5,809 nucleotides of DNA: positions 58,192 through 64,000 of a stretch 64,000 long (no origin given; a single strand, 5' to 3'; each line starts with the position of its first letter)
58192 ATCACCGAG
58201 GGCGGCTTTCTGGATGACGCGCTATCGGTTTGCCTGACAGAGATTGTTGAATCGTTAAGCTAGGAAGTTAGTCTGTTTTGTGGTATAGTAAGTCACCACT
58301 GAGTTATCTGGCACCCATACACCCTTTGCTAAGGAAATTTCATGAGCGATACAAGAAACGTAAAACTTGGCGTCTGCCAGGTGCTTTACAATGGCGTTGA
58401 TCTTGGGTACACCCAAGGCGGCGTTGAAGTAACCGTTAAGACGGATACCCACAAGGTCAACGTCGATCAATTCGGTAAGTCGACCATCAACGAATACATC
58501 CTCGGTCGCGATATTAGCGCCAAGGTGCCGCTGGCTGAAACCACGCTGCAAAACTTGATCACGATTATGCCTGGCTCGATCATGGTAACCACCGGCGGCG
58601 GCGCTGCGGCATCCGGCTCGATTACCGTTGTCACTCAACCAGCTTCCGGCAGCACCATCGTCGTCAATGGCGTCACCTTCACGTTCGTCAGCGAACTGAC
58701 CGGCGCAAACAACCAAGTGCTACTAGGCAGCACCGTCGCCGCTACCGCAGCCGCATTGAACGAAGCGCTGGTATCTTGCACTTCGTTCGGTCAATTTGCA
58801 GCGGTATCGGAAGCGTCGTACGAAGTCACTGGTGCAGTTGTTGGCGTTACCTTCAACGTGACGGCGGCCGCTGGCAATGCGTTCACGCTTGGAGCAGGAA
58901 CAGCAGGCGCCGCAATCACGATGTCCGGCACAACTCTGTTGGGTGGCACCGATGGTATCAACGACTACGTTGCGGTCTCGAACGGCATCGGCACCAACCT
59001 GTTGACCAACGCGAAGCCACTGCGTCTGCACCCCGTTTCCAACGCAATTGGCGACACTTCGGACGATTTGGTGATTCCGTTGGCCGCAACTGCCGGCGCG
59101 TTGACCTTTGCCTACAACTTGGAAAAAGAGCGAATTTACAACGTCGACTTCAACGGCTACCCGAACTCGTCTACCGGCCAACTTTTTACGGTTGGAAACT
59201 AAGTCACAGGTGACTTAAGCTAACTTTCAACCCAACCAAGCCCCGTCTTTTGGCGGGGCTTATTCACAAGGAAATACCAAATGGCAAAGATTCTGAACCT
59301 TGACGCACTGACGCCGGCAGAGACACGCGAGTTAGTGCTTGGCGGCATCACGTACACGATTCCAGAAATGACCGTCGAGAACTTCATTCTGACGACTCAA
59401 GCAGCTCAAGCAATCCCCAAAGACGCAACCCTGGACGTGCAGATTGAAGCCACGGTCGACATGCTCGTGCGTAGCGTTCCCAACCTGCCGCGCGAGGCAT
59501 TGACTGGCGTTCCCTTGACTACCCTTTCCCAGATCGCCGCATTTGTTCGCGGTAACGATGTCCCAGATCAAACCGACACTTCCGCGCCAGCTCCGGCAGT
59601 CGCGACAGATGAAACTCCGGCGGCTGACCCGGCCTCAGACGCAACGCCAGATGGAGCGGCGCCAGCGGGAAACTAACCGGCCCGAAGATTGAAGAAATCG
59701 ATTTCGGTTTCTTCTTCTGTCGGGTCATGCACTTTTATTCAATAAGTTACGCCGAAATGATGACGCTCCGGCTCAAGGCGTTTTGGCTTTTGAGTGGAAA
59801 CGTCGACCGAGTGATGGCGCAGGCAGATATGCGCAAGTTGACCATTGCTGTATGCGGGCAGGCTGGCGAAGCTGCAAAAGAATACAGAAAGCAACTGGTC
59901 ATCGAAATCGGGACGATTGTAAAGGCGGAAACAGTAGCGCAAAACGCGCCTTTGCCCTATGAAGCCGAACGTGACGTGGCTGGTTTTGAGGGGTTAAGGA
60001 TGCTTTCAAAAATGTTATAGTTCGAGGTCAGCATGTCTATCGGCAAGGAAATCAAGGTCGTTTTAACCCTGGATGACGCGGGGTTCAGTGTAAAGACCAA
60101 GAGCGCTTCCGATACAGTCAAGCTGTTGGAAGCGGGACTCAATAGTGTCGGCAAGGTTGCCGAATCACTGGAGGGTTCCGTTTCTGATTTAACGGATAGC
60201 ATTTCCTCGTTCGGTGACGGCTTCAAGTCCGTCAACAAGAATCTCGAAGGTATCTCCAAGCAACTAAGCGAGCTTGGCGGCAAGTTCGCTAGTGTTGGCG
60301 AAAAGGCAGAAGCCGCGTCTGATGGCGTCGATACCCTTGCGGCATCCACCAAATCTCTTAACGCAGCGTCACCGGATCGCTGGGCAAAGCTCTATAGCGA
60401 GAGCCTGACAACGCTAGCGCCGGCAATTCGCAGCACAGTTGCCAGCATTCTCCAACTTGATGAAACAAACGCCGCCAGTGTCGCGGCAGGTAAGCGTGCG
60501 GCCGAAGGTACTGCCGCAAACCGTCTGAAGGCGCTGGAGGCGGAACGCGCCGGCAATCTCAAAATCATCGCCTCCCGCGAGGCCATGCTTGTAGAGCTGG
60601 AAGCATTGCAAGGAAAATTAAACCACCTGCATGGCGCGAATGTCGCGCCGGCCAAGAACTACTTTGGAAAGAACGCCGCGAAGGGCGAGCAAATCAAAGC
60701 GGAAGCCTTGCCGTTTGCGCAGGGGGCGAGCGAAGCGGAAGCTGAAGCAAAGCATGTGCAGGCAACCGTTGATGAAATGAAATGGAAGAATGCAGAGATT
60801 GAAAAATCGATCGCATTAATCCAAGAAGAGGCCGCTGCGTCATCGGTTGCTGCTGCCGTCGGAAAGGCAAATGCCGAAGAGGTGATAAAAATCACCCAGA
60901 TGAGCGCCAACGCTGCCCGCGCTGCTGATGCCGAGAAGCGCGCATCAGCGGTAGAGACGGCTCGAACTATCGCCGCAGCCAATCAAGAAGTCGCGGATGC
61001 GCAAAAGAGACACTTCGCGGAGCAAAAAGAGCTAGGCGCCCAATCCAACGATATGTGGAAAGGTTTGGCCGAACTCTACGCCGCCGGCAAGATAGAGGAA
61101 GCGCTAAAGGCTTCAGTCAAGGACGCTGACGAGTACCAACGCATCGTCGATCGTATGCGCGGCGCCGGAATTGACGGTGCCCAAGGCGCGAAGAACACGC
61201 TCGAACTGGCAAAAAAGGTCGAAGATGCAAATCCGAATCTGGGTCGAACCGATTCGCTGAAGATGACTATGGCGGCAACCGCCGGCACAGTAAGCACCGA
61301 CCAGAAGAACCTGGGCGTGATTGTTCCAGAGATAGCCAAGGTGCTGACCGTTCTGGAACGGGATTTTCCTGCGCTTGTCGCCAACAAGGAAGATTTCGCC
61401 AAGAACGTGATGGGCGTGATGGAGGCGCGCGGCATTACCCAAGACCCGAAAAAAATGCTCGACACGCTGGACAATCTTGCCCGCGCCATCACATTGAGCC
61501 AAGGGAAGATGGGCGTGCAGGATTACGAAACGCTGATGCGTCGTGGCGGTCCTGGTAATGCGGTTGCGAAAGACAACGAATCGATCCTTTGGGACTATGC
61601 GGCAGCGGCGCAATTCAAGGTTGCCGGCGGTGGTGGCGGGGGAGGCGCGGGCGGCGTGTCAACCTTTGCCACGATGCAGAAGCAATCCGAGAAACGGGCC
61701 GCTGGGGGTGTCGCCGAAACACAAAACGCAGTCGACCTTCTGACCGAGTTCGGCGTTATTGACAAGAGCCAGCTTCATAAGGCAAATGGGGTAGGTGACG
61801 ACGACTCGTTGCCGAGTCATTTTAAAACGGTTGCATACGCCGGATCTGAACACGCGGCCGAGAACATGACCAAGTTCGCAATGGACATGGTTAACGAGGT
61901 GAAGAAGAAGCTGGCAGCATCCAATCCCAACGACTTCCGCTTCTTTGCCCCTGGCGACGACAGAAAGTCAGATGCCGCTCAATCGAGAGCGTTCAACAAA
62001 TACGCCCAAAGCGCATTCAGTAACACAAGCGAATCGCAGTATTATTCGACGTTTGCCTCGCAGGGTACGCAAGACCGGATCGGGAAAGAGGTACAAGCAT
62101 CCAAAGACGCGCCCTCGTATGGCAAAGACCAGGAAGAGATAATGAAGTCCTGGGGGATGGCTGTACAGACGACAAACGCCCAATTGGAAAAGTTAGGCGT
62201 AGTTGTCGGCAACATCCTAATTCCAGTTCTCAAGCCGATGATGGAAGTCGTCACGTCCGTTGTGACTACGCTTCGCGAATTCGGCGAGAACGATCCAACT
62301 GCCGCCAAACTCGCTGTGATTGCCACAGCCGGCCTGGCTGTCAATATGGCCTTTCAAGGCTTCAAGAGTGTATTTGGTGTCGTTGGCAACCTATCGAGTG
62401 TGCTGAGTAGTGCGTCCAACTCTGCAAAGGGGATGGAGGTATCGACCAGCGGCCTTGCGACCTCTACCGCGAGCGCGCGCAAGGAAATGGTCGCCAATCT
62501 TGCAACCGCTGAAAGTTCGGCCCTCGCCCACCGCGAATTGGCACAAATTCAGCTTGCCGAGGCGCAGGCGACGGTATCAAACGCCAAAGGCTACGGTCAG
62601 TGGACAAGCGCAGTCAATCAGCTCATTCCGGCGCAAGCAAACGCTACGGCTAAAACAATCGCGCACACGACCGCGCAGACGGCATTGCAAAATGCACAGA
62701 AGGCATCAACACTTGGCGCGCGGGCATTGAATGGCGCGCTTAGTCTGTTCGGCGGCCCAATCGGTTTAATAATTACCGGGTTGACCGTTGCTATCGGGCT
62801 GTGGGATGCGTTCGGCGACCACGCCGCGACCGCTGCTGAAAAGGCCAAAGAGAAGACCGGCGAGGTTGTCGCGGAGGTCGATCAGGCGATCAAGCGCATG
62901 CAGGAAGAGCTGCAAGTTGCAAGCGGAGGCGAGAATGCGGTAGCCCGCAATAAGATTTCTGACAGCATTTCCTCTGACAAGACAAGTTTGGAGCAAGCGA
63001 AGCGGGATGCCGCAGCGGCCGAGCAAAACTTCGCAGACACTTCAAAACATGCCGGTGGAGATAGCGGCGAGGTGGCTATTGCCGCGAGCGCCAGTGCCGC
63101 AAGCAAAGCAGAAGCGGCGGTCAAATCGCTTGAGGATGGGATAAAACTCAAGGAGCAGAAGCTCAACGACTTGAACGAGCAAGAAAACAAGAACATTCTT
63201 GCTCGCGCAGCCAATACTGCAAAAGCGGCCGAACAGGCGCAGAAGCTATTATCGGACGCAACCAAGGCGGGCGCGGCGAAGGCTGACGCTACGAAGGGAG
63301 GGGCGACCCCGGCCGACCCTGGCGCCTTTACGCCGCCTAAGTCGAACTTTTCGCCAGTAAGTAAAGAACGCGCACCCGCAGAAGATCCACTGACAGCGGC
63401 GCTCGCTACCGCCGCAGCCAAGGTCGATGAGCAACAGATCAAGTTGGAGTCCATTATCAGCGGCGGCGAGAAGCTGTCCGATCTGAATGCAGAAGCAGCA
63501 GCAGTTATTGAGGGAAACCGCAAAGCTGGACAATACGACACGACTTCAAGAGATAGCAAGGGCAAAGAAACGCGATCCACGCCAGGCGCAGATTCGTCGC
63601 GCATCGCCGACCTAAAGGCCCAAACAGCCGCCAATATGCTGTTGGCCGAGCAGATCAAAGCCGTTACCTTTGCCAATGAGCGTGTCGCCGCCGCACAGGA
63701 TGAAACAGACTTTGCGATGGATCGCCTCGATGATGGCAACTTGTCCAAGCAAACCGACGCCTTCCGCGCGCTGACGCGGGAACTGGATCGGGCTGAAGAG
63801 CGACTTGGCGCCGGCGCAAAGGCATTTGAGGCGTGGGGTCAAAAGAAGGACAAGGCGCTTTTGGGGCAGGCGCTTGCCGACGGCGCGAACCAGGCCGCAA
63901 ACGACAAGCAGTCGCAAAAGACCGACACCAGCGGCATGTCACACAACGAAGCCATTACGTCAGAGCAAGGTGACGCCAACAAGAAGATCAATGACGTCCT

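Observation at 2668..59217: Element-wide regulon: about 22 copies of an 18-bp palindrome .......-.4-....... over early, middle and late promoters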

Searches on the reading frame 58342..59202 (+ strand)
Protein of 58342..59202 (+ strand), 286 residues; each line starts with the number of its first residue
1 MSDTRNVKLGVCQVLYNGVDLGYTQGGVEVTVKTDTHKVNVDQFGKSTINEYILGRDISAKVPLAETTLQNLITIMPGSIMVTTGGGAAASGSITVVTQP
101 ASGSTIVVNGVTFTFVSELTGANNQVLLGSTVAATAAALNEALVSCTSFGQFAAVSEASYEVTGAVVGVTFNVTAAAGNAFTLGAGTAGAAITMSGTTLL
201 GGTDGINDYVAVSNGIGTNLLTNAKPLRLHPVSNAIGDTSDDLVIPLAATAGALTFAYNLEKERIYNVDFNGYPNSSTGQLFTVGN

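Call 10: search_protein_families(library=phrogs, proteins=[window:58342-59202:+], max_evalue=0.001)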
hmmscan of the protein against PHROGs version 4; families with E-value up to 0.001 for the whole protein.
window:58342-59202:+ (286 aa): 3 families
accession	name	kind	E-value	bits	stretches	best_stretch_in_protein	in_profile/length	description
phrog_2175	-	other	8e-49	166.9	1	1-285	2-179/188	protein with Ig domain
phrog_1280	-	other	6.7e-34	118.5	2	4-83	6-85/248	Ig domain containing protein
phrog_28344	-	unknown function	3.2e-10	41.1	1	88-203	87-190/205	-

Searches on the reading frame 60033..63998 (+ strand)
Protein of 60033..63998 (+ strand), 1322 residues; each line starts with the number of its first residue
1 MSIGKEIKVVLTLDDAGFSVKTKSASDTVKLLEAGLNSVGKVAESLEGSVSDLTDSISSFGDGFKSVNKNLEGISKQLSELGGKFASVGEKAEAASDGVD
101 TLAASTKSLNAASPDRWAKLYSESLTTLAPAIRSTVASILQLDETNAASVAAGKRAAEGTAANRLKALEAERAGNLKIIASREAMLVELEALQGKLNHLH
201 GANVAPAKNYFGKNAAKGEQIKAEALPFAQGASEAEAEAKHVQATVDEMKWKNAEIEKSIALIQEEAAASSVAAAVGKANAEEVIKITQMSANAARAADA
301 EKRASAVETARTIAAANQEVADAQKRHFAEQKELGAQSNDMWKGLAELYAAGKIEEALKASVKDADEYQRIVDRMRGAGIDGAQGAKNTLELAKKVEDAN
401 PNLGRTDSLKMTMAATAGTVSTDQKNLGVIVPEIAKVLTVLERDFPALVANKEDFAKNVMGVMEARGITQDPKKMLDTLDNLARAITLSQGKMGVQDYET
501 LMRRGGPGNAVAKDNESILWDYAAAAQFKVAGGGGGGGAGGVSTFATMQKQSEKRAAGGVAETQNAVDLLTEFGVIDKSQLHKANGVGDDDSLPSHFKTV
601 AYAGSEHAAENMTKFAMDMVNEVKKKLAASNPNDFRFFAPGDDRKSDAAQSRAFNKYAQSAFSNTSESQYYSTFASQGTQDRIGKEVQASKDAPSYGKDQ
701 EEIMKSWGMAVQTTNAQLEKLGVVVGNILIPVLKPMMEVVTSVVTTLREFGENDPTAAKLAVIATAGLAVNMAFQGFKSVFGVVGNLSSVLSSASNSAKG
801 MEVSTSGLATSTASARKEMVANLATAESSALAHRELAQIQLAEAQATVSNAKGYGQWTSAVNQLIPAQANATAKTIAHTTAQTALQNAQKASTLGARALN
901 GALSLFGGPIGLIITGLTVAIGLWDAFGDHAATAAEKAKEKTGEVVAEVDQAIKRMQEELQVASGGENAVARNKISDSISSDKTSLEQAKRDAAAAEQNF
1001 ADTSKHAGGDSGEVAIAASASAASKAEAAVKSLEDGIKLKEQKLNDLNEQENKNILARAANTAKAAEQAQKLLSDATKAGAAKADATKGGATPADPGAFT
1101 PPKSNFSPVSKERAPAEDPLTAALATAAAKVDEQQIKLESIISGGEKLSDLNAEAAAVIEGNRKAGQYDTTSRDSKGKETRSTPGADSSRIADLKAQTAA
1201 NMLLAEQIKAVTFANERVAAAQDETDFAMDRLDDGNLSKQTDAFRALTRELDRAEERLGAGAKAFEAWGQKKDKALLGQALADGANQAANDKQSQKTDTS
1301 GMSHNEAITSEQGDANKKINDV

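Call 10: search_protein_families(library=phrogs, proteins=[window:60033-63998:+], max_evalue=0.001)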
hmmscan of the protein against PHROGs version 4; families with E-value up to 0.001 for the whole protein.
window:60033-63998:+ (1322 aa): 2 families
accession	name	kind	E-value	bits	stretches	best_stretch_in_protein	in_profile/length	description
phrog_3394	-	unknown function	6.2e-29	101.1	2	4-333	2-337/1862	-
phrog_339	-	tail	5.9e-14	52.3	1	757-1305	284-819/1123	tail length tape measure protein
